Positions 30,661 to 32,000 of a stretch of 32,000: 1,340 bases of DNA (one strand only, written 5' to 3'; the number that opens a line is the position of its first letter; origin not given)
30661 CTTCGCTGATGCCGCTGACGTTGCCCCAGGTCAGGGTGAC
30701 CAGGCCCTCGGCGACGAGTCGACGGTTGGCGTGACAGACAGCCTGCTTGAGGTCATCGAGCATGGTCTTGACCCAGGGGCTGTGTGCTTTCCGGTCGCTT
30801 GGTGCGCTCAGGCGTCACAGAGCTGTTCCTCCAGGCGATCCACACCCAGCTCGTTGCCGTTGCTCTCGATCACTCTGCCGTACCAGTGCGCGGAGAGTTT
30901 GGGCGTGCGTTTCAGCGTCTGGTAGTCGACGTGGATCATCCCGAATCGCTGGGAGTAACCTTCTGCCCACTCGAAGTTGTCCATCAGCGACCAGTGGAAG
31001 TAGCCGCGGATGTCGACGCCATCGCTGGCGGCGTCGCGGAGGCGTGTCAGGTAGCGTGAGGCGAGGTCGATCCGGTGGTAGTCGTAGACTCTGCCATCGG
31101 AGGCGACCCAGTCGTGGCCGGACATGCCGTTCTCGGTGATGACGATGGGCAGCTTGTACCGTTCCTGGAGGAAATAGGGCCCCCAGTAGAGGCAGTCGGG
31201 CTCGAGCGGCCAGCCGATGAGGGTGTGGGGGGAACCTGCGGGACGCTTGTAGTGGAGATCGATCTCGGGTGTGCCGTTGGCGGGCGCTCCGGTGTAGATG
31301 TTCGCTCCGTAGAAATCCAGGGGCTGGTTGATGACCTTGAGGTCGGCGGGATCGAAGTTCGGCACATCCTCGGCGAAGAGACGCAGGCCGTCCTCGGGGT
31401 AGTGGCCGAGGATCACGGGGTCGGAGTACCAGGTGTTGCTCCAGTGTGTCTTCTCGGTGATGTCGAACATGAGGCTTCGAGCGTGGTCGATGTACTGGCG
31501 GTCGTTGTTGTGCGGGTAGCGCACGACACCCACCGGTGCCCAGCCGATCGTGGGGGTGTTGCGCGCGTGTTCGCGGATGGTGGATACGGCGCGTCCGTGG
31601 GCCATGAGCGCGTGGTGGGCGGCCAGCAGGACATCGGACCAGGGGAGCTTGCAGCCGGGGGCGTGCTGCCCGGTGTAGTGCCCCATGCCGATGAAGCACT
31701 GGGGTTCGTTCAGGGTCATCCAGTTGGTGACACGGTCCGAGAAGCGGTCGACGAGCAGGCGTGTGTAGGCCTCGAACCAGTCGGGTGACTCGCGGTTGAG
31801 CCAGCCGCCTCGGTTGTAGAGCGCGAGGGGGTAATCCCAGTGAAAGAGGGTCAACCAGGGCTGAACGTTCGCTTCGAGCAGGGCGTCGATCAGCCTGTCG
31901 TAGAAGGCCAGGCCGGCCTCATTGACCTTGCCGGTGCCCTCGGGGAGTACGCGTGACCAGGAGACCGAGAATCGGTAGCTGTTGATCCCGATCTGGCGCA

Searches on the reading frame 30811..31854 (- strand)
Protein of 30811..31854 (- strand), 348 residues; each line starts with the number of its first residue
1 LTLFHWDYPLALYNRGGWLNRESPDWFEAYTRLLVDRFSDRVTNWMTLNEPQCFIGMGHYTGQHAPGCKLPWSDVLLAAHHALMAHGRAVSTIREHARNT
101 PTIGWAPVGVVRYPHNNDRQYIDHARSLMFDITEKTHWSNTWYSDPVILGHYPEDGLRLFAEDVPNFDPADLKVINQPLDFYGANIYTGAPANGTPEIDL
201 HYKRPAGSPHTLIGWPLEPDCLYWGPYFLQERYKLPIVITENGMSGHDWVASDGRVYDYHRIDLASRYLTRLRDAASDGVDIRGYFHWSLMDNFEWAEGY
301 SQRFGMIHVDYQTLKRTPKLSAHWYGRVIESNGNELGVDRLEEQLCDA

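Call 42: search_protein_families(library=pfam, proteins=[window:30811-31854:-], max_evalue=0.001)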
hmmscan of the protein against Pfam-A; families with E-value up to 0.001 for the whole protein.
window:30811-31854:- (348 aa): 1 family
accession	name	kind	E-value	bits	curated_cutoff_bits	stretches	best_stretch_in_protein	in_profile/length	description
PF00232.24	Glyco_hydro_1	-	7.9e-86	288.7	22.6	1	1-333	116-452/453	Glycosyl hydrolase family 1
